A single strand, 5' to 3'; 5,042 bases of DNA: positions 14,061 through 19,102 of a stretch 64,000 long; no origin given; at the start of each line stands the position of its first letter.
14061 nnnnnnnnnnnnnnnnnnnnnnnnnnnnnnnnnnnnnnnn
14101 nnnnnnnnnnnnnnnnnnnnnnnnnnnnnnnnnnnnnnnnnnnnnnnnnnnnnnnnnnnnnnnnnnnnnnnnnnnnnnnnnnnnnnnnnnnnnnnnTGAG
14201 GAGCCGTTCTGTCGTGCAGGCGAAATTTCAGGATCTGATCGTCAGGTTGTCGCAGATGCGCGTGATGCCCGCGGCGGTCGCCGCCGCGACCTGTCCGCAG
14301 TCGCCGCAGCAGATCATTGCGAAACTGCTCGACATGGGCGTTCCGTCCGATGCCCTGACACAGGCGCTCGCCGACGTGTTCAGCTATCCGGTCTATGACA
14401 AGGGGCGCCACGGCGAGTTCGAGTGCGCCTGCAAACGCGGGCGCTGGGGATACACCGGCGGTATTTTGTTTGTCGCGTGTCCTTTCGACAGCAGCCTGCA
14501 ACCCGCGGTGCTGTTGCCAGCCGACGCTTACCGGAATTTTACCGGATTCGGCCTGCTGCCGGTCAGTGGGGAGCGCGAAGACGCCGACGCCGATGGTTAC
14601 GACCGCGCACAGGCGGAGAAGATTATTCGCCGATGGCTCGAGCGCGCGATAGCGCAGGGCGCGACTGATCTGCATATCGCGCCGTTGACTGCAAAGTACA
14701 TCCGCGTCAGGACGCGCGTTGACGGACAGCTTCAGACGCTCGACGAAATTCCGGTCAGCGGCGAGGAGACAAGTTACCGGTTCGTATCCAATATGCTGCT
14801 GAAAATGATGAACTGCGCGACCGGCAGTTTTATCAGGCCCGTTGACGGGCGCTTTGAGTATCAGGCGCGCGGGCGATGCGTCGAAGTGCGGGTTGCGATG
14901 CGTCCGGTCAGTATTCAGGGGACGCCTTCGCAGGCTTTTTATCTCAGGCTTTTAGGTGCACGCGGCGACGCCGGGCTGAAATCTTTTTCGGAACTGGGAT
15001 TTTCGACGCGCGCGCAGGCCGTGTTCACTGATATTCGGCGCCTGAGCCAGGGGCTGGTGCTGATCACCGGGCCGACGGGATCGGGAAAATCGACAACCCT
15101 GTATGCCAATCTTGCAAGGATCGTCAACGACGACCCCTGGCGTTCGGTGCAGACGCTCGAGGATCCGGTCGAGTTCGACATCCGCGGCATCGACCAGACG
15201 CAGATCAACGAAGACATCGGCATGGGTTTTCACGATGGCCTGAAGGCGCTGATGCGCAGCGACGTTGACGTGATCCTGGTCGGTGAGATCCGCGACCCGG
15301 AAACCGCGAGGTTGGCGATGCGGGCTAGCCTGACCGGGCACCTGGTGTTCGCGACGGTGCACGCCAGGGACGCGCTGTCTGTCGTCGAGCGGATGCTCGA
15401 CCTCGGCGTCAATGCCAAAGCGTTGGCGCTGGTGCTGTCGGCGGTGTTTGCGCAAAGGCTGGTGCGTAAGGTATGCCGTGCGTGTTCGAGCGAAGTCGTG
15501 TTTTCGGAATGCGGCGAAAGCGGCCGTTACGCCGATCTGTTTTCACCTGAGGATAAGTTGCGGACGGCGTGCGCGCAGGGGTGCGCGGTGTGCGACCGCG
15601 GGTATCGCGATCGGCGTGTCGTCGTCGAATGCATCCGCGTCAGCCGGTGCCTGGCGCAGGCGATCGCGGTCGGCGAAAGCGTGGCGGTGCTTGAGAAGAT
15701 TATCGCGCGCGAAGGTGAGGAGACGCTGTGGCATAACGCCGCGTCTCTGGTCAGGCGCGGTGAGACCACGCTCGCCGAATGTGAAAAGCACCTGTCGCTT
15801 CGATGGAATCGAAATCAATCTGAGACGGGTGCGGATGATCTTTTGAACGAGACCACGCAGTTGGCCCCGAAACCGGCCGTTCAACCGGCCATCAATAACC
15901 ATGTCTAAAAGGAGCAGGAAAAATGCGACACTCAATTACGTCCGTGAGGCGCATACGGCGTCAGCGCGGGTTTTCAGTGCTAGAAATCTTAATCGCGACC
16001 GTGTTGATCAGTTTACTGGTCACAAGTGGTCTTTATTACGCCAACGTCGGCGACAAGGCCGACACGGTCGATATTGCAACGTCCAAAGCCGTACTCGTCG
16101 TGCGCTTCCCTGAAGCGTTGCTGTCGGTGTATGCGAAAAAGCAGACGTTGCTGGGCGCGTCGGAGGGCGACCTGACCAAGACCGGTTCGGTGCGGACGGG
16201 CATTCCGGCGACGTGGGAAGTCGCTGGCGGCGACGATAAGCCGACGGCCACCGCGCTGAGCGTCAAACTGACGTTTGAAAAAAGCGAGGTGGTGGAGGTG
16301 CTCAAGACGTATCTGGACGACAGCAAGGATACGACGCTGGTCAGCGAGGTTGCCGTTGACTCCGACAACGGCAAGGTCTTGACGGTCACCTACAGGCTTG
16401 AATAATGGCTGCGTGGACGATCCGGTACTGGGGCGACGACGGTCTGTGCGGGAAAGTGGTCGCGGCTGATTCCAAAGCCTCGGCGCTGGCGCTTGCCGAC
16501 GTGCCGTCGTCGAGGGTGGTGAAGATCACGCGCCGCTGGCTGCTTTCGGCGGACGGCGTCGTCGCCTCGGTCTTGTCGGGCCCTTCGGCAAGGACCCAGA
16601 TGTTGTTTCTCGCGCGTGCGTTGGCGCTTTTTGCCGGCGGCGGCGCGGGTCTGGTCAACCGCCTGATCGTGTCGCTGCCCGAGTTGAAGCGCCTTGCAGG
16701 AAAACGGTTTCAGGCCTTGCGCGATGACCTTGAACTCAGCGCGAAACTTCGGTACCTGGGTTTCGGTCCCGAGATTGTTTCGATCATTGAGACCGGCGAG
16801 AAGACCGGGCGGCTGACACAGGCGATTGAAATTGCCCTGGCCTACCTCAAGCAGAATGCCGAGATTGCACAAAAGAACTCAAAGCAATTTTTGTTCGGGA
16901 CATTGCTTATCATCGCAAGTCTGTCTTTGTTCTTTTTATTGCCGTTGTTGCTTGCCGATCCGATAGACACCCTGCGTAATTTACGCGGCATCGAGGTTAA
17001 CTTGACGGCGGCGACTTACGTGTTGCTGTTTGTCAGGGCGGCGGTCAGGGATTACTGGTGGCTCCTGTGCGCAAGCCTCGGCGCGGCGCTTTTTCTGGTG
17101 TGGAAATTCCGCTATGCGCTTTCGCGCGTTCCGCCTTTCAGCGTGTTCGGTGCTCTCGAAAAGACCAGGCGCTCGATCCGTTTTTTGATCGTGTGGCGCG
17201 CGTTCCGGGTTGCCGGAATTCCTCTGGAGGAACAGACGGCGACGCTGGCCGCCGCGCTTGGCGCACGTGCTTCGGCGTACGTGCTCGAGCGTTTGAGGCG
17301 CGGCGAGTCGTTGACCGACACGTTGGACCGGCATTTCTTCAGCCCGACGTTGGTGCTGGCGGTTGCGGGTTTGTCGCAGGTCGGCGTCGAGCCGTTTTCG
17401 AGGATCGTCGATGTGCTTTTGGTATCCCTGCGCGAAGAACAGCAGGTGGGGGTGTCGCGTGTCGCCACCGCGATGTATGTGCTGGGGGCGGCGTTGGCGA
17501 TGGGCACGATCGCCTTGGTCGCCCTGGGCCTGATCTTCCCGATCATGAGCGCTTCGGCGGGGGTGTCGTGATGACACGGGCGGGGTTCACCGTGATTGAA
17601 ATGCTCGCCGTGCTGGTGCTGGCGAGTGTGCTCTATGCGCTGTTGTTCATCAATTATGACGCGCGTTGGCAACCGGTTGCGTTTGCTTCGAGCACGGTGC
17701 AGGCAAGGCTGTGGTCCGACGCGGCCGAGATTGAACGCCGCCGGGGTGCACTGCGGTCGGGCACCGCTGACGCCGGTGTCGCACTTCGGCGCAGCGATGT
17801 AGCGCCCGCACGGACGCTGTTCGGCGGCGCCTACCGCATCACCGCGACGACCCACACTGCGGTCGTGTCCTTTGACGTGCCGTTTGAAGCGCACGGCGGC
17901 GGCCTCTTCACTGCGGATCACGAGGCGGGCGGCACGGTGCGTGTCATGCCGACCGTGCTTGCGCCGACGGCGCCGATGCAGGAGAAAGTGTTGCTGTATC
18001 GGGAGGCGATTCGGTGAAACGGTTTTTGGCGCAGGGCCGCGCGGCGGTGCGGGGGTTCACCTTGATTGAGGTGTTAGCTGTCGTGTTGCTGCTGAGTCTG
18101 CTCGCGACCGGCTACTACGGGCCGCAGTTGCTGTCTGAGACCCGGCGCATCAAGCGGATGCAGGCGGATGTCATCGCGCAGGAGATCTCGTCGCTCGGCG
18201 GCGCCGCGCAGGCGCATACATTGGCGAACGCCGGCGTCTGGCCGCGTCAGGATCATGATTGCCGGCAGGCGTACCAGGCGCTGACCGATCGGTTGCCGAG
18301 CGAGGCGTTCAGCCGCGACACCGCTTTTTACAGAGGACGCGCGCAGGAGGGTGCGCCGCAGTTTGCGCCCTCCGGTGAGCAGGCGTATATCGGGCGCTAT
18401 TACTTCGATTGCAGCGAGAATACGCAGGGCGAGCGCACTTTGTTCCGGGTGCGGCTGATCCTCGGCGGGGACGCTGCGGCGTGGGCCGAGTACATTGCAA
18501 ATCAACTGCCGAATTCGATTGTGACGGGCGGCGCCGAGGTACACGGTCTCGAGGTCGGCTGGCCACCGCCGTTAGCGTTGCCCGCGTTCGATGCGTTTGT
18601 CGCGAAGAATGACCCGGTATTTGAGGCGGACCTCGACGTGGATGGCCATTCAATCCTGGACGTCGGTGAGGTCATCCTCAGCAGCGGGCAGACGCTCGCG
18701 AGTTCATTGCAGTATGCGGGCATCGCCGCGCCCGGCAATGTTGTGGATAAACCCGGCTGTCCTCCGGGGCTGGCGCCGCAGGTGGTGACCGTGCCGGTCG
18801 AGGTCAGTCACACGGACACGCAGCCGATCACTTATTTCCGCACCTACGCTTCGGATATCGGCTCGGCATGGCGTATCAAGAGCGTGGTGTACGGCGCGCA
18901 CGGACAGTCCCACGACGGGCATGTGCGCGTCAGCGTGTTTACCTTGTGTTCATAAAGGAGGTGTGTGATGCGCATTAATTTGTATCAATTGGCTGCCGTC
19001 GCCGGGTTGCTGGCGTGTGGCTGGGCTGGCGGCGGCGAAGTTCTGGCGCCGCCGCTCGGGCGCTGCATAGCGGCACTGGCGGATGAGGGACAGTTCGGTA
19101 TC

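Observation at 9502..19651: Eleven-gene, translationally coupled type IVb-pilus/T2SS-like operon with several family-less components, wedged between an SBP56 gene and rnpB-mraZ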

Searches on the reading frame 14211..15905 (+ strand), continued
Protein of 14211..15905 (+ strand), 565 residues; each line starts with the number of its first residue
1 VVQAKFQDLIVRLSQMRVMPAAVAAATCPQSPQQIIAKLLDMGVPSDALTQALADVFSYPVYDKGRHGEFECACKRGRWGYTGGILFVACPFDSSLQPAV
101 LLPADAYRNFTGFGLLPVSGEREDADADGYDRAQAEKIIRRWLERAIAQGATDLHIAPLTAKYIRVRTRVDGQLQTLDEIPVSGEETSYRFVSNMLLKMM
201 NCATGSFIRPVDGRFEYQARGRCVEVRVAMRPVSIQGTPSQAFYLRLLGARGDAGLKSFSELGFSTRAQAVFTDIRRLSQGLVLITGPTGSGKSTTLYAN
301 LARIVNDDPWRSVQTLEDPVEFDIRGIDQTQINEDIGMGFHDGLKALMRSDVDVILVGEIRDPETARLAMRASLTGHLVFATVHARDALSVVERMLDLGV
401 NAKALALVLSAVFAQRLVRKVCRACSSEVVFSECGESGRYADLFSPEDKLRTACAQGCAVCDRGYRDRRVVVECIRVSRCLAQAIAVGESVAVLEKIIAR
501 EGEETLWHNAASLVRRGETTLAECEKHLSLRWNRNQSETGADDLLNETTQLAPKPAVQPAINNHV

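Call 43: search_protein_families(library=pfam, proteins=[L006:4339-4902:+, L006:4902-5462:+, L006:5462-7099:+, L006:7099-7983:+, L006:7973-8449:+, L006:8462-8974:+, L006:11080-12234:+, L006:12733-13782:+, L006:14901-15860:+, L006:15863-16297:+], max_evalue=0.05)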
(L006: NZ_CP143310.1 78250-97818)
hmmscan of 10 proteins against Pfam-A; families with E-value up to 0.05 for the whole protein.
L006:4339-4902:+ (188 aa): 0 families

L006:4902-5462:+ (187 aa): 1 family
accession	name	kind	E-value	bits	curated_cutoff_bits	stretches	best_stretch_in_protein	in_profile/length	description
PF07660.19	STN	-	0.008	16.4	28.4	1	142-167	14-40/52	Secretin and TonB N terminus short domain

L006:5462-7099:+ (546 aa): 2 families
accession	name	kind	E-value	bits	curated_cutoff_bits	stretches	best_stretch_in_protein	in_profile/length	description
PF00263.26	Secretin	-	2.9e-17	63.2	27.5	1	369-542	2-166/169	Bacterial type II and III secretion system protein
PF02138.23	Beach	-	0.037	13.8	26.8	0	240-300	14-73/276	Beige/BEACH domain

L006:7099-7983:+ (295 aa): 1 family
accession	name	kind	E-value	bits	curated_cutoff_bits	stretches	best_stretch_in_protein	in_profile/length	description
PF21029.3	RMC1_N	-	0.0049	17.3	27.3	1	245-288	11-55/119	Regulator of MON1-CCZ1 complex, N-terminal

L006:7973-8449:+ (159 aa): 0 families

L006:8462-8974:+ (171 aa): 0 families

L006:11080-12234:+ (385 aa): 1 family
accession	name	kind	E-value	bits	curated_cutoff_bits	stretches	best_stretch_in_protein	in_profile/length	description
PF00482.28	T2SSF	-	7.9e-08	32.8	25.2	2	114-173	59-118/125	Type II secretion system (T2SS), protein F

L006:12733-13782:+ (350 aa): 1 family
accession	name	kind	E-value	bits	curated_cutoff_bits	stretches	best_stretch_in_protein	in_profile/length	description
PF07963.17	N_methyl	-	9.5e-07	28.6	21.2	1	5-27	2-24/27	Prokaryotic N-terminal methylation motif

L006:14901-15860:+ (320 aa): 10 families
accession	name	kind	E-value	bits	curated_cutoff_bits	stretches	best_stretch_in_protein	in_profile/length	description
PF00437.27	T2SSE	-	2e-34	119.3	24.9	1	105-265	138-288/370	Type II/IV secretion system protein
PF04851.21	ResIII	-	0.0033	17.8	22.5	1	108-139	22-53/164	Type III restriction enzyme, res subunit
PF13191.12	AAA_16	-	0.0055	17.6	32.6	1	107-140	22-52/167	AAA ATPase domain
PF13476.12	AAA_23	-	0.0074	17.4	27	1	103-129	15-39/201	AAA domain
PF20720.3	nSTAND3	-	0.008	16.3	27.2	1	107-147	15-56/155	Novel STAND NTPase 3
PF13401.12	AAA_22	-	0.019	15.7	27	1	108-144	4-33/130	AAA domain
PF24883.2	NPHP3_N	-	0.024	15.2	24.8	0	109-139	22-52/164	Nephrocystin 3, N-terminal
PF12775.13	AAA_7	-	0.03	14.3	25.8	0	112-158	36-82/181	P-loop containing dynein motor region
PF00448.28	SRP54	-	0.031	14.3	22.7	0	111-136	3-28/196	SRP54-type protein, GTPase domain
PF13245.12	AAA_19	-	0.048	14.3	25.1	0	109-140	11-42/134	AAA domain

L006:15863-16297:+ (145 aa): 2 families
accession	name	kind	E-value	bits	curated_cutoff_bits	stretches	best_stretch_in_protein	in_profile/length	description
PF01476.26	LysM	-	7.1e-07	29.5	20.9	1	24-44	1-21/43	LysM domain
PF23949.1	TSTD2_N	-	0.035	14.4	27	0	11-57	8-57/70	TSTD2 protein N-terminal domain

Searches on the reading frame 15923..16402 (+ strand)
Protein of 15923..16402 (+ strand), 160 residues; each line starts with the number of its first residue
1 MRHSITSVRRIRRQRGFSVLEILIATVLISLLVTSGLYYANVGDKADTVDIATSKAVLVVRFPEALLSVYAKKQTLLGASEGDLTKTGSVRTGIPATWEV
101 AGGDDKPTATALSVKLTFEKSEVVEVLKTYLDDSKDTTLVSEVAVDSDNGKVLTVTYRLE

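Call 5: search_protein_families(library=pfam, proteins=[window:15923-16402:+], max_evalue=0.01)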
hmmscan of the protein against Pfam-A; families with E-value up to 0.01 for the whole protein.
window:15923-16402:+ (160 aa): 1 family
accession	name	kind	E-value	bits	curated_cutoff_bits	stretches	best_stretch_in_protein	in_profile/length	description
PF07963.17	N_methyl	-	3.4e-05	23.7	21.2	1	12-35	2-25/27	Prokaryotic N-terminal methylation motif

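Call 6: search_protein_families(library=ncbifam, proteins=[window:15923-16402:+], max_evalue=0.01)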
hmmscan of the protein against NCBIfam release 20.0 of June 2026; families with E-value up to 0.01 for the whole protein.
window:15923-16402:+ (160 aa): 5 families
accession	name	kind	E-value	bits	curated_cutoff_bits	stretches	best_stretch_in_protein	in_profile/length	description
NF007800.0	PRK10506.1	equivalog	0.00054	19.8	158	1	10-38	4-32/163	prepilin peptidase-dependent protein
TIGR02532.1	IV_pilin_GFxxxE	domain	0.0006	19.5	16.3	1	14-35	1-22/24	prepilin-type N-terminal cleavage/methylation domain-containing protein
NF041013.1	T4P_ComGE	equivalog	0.0034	17.5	49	0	14-35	3-24/83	competence type IV pilus minor pilin ComGE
NF007660.0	PRK10332.1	equivalog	0.0041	17.6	86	1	11-35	5-29/107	prepilin-type N-terminal cleavage/methylation domain-containing protein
NF040934.1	blaRAHN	exception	0.0099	15.3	590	0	47-136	183-276/295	RAHN family extended-spectrum class A beta-lactamase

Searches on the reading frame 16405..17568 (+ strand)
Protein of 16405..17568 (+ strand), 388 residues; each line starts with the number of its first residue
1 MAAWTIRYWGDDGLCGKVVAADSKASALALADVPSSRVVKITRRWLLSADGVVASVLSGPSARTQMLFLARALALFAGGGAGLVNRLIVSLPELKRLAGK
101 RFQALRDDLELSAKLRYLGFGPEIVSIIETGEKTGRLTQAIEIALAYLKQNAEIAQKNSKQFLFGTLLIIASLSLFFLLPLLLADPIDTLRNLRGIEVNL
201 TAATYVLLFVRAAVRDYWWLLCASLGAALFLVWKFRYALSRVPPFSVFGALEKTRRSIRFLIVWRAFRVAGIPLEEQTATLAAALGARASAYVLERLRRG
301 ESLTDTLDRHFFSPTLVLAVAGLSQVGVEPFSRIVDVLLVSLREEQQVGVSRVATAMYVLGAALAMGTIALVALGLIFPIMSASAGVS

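Call 5: search_protein_families(library=pfam, proteins=[window:16405-17568:+], max_evalue=0.01)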
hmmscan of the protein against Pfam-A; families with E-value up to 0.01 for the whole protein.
window:16405-17568:+ (388 aa): 1 family
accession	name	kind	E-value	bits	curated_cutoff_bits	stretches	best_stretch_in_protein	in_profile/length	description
PF00482.28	T2SSF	-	1.2e-07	32.2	25.2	1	108-179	45-119/125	Type II secretion system (T2SS), protein F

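Call 6: search_protein_families(library=ncbifam, proteins=[window:16405-17568:+], max_evalue=0.01)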
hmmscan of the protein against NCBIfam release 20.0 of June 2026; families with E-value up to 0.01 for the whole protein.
window:16405-17568:+ (388 aa): 2 families
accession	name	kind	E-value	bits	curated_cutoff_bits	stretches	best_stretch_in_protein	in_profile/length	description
TIGR02120.1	GspF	equivalog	1.1e-09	38.1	424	1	120-383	126-397/401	type II secretion system inner membrane protein GspF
NF041012.2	T4P_ComGB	equivalog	5.6e-08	32.5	240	1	103-279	43-223/332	competence type IV pilus assembly protein ComGB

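Call 7: find_encoding_contigs(protein=window:16405-17568:+, flank=10000, max_places=6)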
Protein window:16405-17568:+ (388 aa): 1 contig read that carries it; 1 place shown.
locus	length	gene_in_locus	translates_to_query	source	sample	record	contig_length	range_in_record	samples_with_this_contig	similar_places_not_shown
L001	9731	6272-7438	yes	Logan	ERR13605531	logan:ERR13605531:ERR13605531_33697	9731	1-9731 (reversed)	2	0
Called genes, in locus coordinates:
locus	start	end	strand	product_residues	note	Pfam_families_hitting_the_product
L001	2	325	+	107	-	?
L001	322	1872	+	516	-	PF00263:Secretin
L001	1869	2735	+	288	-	-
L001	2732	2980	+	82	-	-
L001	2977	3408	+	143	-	-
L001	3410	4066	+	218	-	-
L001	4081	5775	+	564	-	PF00437:T2SSE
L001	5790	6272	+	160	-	-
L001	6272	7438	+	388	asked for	PF00482:T2SSF (faint)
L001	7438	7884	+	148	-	-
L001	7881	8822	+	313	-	PF07963:N_methyl (weak)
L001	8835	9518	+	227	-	-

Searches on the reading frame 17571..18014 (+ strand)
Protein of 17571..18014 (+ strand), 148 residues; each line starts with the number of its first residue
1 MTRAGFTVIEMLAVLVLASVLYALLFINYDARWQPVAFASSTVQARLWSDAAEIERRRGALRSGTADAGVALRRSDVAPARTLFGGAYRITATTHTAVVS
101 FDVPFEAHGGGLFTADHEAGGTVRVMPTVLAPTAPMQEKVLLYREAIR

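Call 5: search_protein_families(library=pfam, proteins=[window:17571-18014:+], max_evalue=0.01)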
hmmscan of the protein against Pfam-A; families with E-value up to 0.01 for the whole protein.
window:17571-18014:+ (148 aa): 1 family
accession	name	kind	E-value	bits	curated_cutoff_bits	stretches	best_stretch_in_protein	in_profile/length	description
PF07963.17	N_methyl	-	0.0033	17.4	21.2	1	3-21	4-22/27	Prokaryotic N-terminal methylation motif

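Call 6: search_protein_families(library=ncbifam, proteins=[window:17571-18014:+], max_evalue=0.01)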
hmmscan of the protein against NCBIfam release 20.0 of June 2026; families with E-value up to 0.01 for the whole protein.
window:17571-18014:+ (148 aa): 3 families
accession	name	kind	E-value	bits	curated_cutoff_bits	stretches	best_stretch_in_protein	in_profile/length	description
TIGR02532.1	IV_pilin_GFxxxE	domain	0.00021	21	16.3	1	3-21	1-19/24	prepilin-type N-terminal cleavage/methylation domain-containing protein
TIGR01708.2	typeII_sec_gspH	equivalog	0.00068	19.7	80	1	4-45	2-45/169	type II secretion system minor pseudopilin GspH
NF040999.1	pilin_ComGC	equivalog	0.00083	19.5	75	1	4-27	2-24/84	competence type IV pilus major pilin ComGC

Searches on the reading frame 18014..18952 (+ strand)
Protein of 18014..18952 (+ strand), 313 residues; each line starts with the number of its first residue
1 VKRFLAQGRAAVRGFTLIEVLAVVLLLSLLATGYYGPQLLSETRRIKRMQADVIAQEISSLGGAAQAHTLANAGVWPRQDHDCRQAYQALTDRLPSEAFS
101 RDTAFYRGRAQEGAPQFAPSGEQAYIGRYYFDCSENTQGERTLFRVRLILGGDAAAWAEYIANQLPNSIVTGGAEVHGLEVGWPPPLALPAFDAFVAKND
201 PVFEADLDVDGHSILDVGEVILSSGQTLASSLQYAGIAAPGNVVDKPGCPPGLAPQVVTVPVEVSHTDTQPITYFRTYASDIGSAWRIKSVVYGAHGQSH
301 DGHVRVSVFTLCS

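Call 8: search_protein_families(library=pfam, proteins=[window:18014-18952:+], max_evalue=0.01)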
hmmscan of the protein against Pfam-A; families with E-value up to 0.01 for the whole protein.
window:18014-18952:+ (313 aa): 1 family
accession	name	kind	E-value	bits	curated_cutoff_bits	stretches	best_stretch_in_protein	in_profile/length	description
PF07963.17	N_methyl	-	4.1e-06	26.6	21.2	1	11-33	3-25/27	Prokaryotic N-terminal methylation motif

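Call 96: search_solved_structures(query=A10, max_evalue=10)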
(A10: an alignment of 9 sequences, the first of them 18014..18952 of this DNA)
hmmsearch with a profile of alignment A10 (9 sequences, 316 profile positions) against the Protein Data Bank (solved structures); distinct sequences matched with E-value up to 10: 19.
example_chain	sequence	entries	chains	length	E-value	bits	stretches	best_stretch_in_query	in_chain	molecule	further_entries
5wda_A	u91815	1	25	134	0.00045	22.6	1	14-79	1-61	General secretion pathway protein G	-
9laa_A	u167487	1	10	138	0.00064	22.1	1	3-31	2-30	Type IV pilin protein PilA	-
7tgg_A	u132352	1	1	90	0.00066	22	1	8-40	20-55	Geopilin domain 1 protein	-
9egp_A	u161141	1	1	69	0.00078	21.8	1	9-40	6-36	Geopilin domain 1 protein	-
2hi2_A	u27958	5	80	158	0.0013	21.1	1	14-88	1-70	Fimbrial protein | PilA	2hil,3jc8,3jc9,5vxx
9lab_B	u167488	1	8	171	0.0016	20.8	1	9-39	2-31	MSHA major pilin subunit MshA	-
1ay2_A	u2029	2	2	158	0.0025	20.1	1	14-82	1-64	TYPE 4 PILIN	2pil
8p3b_A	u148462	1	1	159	0.0027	20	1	14-107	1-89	Fimbrial protein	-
5kua_A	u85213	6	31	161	0.0028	20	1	14-107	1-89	pilin | Neisseria meningitidis PilE variant SB-GATDH | Neisseria meningitidis PilE, SB-DATDH variant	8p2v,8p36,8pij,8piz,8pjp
6xxd_A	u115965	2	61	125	0.0048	19.2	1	14-71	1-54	PilA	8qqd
8qqj_J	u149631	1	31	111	0.014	17.7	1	14-59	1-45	Type IV narrow pilus major component PilA5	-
6xxe_A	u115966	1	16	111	0.029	16.6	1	14-59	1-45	Uncharacterized protein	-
8pfb_G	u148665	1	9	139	0.034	16.4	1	14-72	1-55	Type IV pilin PilE1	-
8tob_GA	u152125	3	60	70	0.074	15.3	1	15-66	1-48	Fimbrial protein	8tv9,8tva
2m7g_A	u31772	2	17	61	0.21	13.8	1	14-41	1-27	Geopilin domain 1 protein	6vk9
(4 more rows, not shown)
